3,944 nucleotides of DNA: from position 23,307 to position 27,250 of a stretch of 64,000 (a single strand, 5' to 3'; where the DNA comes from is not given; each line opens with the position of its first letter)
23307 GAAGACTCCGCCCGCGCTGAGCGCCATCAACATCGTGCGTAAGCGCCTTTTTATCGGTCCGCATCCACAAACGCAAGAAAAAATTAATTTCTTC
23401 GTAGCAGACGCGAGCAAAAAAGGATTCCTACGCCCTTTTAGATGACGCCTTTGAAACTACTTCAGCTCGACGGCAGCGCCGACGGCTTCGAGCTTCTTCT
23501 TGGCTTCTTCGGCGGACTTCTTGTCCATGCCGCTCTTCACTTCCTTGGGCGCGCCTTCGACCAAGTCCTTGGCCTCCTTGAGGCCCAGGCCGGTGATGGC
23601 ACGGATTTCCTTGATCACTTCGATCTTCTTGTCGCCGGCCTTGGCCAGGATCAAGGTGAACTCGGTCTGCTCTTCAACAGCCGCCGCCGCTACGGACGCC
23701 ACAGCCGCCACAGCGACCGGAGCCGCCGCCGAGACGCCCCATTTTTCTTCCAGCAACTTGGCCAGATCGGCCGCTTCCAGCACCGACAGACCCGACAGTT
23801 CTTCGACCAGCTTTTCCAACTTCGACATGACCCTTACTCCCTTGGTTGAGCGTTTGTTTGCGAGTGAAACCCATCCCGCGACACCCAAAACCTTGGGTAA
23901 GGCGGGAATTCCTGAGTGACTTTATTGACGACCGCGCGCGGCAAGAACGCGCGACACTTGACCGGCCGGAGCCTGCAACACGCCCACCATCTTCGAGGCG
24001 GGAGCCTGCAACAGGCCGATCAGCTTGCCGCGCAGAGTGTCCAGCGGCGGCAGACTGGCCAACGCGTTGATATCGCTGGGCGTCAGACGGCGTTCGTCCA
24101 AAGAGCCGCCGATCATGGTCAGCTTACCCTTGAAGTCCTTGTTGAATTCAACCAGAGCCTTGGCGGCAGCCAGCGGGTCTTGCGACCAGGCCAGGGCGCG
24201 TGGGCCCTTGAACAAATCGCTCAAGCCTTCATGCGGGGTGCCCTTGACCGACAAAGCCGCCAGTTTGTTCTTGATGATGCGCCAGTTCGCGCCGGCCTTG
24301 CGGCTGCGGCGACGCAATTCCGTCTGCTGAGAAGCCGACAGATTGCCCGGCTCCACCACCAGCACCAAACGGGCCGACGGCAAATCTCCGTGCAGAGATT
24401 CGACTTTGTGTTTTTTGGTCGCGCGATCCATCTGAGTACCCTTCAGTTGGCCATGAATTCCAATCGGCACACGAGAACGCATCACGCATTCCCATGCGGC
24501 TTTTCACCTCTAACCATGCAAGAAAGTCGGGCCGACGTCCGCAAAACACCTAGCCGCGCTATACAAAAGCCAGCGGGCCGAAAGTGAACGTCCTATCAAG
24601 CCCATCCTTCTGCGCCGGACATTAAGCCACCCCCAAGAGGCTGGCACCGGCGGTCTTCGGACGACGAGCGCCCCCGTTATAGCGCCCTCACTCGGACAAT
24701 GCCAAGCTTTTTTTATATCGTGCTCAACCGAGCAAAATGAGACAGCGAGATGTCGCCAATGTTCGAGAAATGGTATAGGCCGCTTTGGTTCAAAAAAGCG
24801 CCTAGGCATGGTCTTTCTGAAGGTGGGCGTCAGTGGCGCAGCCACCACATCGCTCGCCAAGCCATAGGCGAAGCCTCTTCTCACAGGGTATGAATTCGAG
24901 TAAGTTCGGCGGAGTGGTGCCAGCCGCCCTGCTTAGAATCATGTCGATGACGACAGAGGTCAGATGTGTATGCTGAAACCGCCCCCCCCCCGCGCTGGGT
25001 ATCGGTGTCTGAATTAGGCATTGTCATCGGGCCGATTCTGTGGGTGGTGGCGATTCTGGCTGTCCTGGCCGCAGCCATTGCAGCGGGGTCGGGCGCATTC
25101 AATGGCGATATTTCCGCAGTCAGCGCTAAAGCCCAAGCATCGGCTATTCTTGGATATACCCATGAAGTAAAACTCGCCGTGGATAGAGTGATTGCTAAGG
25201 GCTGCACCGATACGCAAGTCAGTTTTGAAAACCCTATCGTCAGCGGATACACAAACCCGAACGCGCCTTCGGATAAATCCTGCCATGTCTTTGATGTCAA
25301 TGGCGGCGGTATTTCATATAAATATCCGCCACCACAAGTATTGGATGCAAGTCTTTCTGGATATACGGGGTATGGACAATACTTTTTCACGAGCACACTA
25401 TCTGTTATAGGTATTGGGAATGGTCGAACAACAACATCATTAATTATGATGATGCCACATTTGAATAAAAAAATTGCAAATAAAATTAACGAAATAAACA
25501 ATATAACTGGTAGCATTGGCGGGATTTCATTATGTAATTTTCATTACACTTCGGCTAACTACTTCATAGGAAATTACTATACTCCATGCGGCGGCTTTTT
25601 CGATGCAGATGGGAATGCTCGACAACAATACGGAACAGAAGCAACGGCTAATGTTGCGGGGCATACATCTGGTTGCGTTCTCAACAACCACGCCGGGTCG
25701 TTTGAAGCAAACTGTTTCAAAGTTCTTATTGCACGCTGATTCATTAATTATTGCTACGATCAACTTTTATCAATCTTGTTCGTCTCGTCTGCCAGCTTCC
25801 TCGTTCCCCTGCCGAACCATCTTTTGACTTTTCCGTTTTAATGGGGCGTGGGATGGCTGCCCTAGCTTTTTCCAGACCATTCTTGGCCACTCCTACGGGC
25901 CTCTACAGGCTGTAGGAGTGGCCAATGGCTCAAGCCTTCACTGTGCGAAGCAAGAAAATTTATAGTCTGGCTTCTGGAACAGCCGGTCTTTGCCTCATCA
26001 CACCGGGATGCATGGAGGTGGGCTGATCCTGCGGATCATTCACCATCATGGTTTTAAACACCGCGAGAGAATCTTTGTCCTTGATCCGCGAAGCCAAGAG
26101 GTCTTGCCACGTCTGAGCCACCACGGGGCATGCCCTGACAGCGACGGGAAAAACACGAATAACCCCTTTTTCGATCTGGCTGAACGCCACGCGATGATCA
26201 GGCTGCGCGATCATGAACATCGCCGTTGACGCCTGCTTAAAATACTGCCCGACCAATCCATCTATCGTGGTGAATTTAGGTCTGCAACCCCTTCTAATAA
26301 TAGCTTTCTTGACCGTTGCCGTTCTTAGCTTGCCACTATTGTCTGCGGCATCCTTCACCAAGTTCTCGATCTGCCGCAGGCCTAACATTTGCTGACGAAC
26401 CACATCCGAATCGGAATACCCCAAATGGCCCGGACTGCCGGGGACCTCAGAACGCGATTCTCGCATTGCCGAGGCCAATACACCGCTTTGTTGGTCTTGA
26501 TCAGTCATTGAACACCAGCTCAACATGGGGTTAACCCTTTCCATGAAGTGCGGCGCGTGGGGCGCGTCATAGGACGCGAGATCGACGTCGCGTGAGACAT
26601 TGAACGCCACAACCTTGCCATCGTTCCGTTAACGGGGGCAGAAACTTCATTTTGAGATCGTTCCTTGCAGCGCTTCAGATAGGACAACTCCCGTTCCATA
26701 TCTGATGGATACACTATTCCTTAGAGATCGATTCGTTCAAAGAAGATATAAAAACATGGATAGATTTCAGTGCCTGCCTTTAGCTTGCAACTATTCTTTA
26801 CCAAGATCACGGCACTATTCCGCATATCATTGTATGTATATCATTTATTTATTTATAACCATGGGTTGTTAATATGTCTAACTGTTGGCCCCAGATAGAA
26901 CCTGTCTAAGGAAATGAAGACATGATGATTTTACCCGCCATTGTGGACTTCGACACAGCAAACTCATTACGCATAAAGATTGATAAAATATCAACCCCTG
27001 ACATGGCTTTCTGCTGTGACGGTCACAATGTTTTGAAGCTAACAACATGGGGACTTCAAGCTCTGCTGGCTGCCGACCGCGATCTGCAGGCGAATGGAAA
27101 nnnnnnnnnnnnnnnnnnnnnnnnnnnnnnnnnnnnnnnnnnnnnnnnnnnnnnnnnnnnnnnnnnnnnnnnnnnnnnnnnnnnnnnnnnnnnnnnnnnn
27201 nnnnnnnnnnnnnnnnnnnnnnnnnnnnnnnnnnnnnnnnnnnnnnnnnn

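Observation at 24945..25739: C10 homopolymer in the first codons of an exported-protein gene: candidate slipped-strand phase-variation switch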

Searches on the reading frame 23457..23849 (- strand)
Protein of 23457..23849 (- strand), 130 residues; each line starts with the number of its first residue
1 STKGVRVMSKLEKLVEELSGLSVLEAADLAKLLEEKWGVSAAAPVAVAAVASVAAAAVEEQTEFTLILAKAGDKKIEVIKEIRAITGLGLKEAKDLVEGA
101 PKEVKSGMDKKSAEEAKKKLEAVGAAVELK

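Call 48: find_homologous_proteins(query=window:23457-23849:-, max_evalue=1e-10)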
Query window:23457-23849:- (130 aa): 8000 proteins with E <= 1e-10 among 8000 candidates; the best 120 are listed.
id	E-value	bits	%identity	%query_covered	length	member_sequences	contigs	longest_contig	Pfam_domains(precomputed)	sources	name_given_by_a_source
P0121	1.0e-60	221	-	-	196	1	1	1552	PF16320.11,PF00542.25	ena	-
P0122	3.4e-60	219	100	95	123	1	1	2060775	PF16320.11,PF00542.25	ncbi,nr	ncbi:MAG: 50S ribosomal protein L7/L12 [Alphaproteobacteria bacterium]|nr:MAG: 50S ribosomal protein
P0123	6.2e-48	180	80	95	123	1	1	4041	PF16320.11,PF00542.25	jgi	jgi:large subunit ribosomal protein L7/L12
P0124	1.4e-47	178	80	95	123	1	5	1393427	PF16320.11,PF00542.25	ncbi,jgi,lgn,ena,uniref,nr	ncbi:50S ribosomal protein L7/L12 [Aestuariivirga sp. YIM B02566]|jgi:large subunit ribosomal protei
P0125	1.6e-47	178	80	95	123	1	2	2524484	PF16320.11,PF00542.25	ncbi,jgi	jgi:large subunit ribosomal protein L7/L12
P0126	1.8e-47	178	82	95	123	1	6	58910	PF16320.11,PF00542.25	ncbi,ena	-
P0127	2.2e-47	178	82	95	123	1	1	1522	PF16320.11,PF00542.25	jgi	jgi:large subunit ribosomal protein L7/L12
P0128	2.7e-47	178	82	95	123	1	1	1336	PF16320.11,PF00542.25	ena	-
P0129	2.9e-47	178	79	95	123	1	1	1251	PF16320.11,PF00542.25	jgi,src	-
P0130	3.3e-47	177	78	95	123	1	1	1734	PF16320.11,PF00542.25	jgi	jgi:large subunit ribosomal protein L7/L12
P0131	4.0e-47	177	79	95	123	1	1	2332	PF16320.11,PF00542.25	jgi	-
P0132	4.2e-47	177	82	95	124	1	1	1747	PF16320.11,PF00542.25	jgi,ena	-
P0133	4.3e-47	177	80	95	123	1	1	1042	PF16320.11,PF00542.25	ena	-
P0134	4.3e-47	177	81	95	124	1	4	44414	PF16320.11,PF00542.25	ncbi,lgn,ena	-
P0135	4.6e-47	177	77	95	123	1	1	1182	PF16320.11,PF00542.25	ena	-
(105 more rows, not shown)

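Call 49: find_encoding_contigs(protein=P0121, flank=3000, max_places=3)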
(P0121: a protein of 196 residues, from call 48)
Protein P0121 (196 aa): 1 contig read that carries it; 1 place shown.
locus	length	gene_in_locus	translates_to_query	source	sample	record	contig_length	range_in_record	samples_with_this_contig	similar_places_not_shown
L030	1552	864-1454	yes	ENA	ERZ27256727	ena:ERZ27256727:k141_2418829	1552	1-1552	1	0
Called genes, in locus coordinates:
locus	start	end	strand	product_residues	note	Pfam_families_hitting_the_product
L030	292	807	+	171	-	PF00466:Ribosomal_L10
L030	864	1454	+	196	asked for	PF16320:Ribosomal_L12_N, PF00542:Ribosomal_L12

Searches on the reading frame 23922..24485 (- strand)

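Call 34: search_protein_families(library=pfam, proteins=[window:23922-24485:-], max_evalue=0.001)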
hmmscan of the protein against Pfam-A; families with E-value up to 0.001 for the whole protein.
window:23922-24485:- (187 aa): 1 family
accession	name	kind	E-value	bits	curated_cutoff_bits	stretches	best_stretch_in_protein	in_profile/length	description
PF00466.25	Ribosomal_L10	-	5.3e-20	71.8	22.8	1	19-116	1-100/100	Ribosomal protein L10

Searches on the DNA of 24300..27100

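Call 79: search_rna_families(source=window, start=24300, end=27100, threshold=evalue, max_evalue=1)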
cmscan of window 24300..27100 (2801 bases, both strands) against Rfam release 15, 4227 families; matches with E-value up to 1: 0.
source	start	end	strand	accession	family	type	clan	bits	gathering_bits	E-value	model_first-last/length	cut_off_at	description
